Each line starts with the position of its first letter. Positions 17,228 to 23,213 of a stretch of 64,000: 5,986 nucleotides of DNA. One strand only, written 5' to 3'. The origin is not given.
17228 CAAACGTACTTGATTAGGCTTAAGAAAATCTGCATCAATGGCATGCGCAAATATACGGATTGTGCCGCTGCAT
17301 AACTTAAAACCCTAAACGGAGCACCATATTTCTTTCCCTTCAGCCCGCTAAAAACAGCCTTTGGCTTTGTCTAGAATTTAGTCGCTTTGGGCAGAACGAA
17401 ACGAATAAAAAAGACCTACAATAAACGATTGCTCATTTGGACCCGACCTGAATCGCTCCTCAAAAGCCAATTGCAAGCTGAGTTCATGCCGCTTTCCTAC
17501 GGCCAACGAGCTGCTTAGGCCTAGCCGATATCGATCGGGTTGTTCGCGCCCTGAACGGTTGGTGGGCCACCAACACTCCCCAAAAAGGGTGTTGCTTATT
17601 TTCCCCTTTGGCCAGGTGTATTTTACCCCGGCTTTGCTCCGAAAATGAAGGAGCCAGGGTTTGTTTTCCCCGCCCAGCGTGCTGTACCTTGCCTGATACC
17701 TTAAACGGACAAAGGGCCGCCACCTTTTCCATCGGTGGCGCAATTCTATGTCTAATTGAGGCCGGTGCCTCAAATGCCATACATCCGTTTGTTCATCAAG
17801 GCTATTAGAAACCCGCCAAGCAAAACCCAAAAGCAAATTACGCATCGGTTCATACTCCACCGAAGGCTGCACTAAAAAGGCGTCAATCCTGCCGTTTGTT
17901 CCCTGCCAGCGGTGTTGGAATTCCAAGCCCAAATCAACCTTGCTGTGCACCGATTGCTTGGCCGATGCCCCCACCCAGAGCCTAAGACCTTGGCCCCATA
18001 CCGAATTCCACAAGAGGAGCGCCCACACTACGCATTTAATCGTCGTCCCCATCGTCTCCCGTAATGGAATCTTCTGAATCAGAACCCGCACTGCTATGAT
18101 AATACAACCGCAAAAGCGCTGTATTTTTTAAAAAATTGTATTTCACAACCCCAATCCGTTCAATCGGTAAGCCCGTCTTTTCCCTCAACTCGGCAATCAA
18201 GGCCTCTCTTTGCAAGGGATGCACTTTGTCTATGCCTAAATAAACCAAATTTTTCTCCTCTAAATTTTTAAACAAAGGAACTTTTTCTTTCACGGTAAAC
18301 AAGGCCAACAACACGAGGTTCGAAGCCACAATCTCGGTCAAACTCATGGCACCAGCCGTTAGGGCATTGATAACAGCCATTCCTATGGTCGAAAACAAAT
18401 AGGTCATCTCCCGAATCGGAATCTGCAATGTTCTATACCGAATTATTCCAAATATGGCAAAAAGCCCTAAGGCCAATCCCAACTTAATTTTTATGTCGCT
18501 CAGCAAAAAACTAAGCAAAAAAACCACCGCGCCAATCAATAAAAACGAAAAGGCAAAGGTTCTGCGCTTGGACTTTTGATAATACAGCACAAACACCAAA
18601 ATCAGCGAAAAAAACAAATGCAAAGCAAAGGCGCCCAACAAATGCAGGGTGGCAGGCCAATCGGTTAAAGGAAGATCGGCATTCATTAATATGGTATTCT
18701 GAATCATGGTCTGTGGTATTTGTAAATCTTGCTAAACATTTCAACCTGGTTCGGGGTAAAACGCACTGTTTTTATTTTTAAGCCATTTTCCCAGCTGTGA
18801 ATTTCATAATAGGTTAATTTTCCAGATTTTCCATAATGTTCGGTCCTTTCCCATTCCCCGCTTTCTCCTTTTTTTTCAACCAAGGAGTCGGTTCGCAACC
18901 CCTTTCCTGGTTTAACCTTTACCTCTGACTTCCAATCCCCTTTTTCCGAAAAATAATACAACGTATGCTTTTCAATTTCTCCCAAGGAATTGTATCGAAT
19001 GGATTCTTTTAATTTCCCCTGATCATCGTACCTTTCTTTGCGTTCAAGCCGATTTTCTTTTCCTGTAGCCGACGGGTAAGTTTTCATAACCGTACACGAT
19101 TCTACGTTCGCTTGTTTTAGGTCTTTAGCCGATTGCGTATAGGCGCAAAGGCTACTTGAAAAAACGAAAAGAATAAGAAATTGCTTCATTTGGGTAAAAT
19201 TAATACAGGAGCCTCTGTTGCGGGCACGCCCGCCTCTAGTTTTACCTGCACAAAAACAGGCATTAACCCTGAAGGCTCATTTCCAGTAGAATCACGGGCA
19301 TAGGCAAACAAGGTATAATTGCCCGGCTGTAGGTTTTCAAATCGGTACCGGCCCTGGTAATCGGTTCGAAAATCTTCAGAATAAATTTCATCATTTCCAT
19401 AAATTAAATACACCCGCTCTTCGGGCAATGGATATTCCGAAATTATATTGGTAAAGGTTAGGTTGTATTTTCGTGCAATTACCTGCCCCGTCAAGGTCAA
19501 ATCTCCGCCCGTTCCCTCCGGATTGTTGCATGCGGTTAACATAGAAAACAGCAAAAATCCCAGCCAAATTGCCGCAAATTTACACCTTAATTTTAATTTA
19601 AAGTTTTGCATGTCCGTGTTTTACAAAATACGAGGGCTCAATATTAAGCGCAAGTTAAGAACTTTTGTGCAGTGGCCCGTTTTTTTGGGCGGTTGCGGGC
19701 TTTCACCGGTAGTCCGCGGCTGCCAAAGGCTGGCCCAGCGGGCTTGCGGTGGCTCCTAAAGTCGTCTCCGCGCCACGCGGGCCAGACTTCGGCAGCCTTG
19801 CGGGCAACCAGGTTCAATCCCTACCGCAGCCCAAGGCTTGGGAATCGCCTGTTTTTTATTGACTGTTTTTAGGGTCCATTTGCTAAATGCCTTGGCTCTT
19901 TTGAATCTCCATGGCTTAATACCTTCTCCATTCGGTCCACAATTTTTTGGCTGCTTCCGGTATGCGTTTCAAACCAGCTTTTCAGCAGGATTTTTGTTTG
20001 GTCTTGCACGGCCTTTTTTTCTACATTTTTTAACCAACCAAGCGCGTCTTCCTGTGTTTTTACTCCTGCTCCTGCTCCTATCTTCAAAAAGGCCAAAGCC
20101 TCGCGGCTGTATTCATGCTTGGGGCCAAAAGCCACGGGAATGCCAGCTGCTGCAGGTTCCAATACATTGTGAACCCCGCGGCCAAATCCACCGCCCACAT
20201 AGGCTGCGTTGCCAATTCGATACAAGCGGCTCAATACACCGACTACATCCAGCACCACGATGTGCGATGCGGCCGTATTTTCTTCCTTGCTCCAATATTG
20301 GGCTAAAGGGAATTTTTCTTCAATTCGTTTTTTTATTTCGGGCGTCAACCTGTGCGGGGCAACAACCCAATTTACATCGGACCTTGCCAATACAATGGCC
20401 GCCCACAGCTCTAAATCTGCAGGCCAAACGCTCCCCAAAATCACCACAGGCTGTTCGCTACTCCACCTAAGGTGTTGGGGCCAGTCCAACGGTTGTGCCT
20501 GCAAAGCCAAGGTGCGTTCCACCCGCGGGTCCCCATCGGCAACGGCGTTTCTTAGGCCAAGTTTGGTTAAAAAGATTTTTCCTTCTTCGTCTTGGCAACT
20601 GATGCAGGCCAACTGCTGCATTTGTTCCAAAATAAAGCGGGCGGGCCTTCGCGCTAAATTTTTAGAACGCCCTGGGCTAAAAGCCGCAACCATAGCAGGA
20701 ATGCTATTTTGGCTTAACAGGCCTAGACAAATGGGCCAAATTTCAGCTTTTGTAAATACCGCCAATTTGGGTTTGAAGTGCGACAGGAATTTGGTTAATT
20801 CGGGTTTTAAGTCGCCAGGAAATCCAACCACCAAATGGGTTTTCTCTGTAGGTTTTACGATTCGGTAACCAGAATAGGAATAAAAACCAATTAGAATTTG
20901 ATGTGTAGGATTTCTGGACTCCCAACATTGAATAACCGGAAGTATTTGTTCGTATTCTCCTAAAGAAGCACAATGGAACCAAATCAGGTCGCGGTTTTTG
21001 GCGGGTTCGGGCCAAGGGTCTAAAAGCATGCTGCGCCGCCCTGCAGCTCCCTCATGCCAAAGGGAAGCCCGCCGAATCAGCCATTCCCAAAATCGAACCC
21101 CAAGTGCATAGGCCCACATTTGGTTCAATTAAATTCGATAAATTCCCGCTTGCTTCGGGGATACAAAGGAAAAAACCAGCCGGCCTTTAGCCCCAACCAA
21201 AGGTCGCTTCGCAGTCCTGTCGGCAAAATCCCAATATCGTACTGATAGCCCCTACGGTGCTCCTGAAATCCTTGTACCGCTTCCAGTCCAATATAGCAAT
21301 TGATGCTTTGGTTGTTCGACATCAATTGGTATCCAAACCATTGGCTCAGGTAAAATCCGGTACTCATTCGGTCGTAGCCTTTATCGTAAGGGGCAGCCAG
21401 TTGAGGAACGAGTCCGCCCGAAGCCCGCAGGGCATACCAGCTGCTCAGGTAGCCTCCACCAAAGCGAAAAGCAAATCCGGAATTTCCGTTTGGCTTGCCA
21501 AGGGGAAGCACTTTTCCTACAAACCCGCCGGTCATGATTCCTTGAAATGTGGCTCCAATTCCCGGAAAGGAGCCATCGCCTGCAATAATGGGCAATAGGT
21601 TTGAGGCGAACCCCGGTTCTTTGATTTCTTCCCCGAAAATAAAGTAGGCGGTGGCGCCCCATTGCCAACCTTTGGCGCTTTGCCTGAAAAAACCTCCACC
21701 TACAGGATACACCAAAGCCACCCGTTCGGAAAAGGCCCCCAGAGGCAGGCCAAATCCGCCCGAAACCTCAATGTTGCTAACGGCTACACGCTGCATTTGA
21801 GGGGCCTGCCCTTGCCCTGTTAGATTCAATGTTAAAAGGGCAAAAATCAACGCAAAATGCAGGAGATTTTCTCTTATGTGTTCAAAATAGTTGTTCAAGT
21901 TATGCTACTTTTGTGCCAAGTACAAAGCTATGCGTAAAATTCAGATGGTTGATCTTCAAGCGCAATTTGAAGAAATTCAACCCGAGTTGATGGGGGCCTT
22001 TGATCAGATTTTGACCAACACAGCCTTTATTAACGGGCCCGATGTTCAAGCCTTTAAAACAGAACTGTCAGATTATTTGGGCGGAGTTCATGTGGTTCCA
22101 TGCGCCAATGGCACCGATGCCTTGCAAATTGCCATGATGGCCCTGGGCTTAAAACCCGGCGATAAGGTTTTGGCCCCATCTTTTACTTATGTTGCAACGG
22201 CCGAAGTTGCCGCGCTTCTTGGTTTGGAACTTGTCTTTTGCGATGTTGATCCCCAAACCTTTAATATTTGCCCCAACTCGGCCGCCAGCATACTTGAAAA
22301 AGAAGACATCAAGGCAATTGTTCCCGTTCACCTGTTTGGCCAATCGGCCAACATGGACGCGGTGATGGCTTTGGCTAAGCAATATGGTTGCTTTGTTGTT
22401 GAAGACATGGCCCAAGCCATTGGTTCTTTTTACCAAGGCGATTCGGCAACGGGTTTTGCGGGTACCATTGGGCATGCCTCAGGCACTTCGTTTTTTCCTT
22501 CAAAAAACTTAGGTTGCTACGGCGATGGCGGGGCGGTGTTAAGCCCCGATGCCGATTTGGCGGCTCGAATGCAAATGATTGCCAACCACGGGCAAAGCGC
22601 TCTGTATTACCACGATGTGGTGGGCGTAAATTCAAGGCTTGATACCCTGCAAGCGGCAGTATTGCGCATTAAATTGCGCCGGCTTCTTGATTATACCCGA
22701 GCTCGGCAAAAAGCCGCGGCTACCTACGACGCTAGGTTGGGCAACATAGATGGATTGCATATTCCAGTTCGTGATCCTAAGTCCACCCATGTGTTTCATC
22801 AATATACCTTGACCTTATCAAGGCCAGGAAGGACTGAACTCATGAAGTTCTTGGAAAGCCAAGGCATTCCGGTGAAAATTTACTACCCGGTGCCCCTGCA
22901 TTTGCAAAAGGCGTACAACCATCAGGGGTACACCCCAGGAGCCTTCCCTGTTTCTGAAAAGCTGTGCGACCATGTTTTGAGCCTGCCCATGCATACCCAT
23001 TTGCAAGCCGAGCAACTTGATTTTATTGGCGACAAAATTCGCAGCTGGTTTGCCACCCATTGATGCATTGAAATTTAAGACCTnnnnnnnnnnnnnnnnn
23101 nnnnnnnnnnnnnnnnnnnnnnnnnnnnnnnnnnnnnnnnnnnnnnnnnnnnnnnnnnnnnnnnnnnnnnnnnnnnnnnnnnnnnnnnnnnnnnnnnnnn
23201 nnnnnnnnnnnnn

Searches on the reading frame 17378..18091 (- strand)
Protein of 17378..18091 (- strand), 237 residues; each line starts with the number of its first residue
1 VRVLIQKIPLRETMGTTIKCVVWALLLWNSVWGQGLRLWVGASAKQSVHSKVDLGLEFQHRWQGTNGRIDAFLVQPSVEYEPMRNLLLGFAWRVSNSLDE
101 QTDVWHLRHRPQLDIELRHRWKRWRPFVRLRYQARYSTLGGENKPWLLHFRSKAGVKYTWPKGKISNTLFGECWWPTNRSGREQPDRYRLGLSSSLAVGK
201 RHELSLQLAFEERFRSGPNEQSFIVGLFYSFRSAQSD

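Call 104: search_protein_families(library=pfam, proteins=[window:17378-18091:-], max_evalue=0.00001)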
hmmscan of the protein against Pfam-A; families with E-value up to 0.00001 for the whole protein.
window:17378-18091:- (237 aa): 1 family
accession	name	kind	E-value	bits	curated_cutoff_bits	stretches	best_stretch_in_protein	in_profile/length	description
PF10677.15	DUF2490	-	1.1e-14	55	29.8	1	37-209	2-173/186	Protein of unknown function (DUF2490)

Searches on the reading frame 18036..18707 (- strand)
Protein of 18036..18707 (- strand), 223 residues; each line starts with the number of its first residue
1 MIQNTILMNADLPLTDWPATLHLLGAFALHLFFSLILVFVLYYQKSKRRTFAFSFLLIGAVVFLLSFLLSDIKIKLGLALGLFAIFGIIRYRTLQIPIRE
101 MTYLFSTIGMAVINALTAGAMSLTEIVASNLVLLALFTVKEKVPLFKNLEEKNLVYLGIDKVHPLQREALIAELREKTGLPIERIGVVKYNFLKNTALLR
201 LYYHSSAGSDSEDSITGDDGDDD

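Call 104: search_protein_families(library=pfam, proteins=[window:18036-18707:-], max_evalue=0.00001)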
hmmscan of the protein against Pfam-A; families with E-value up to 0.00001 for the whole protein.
window:18036-18707:- (223 aa): 1 family
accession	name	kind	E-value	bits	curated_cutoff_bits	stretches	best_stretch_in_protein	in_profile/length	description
PF16316.10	DUF4956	-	8.1e-42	143.3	30.6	1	33-203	4-169/169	Domain of unknown function (DUF4956)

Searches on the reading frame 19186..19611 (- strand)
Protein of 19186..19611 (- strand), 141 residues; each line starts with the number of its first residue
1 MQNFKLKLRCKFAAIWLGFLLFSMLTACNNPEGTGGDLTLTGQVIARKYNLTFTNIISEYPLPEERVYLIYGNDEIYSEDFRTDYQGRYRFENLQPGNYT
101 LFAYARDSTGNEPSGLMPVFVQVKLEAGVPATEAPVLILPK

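Call 83: search_protein_families(library=pfam, proteins=[window:19186-19611:-])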
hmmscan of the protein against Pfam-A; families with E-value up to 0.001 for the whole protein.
window:19186-19611:- (141 aa): 3 families
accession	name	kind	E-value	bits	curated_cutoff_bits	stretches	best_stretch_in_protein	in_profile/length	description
PF07495.19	Y_Y_Y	-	2.7e-05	24.4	26.6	1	82-113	24-54/65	Y_Y_Y domain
PF13620.12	CarboxypepD_reg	-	3.3e-05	24.6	32.3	1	77-105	28-56/82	Carboxypeptidase regulatory-like domain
PF17210.9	SdrD_B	-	0.00026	21.6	29.7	1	66-102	28-63/112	SdrD B-like domain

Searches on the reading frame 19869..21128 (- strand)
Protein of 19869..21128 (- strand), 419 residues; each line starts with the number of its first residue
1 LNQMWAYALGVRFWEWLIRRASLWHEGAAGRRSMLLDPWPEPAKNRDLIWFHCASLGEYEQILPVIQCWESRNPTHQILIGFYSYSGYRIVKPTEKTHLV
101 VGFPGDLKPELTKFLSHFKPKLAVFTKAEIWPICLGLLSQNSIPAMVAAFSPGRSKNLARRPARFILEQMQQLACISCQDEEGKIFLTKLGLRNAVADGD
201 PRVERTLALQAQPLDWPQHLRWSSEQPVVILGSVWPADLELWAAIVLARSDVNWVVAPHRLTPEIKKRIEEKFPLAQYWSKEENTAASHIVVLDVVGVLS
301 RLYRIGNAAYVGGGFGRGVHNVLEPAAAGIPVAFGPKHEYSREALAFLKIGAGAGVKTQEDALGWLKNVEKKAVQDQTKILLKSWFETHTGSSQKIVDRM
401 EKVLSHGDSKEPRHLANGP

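Call 83: search_protein_families(library=pfam, proteins=[window:19869-21128:-])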
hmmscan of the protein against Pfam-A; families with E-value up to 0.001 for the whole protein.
window:19869-21128:- (419 aa): 1 family
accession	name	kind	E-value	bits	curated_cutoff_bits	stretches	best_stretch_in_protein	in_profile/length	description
PF04413.22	Glycos_transf_N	-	4.2e-28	98.5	23.9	1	43-195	13-169/179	3-Deoxy-D-manno-octulosonic-acid transferase (kdotransferase)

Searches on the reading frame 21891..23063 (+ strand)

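Call 104: search_protein_families(library=pfam, proteins=[window:21891-23063:+], max_evalue=0.00001)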
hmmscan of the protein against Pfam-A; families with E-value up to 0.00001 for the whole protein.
window:21891-23063:+ (390 aa): 3 families
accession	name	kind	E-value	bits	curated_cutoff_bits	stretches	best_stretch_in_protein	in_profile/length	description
PF01041.23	DegT_DnrJ_EryC1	-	2.3e-104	349.9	19.8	1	29-383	3-359/360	DegT/DnrJ/EryC1/StrS aminotransferase family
PF00155.27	Aminotran_1_2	-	7.5e-11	42.2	19.7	1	51-236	40-250/361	Aminotransferase class I and II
PF00266.25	Aminotran_5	-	5.7e-06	26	21.5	0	68-179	64-182/371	Aminotransferase class-V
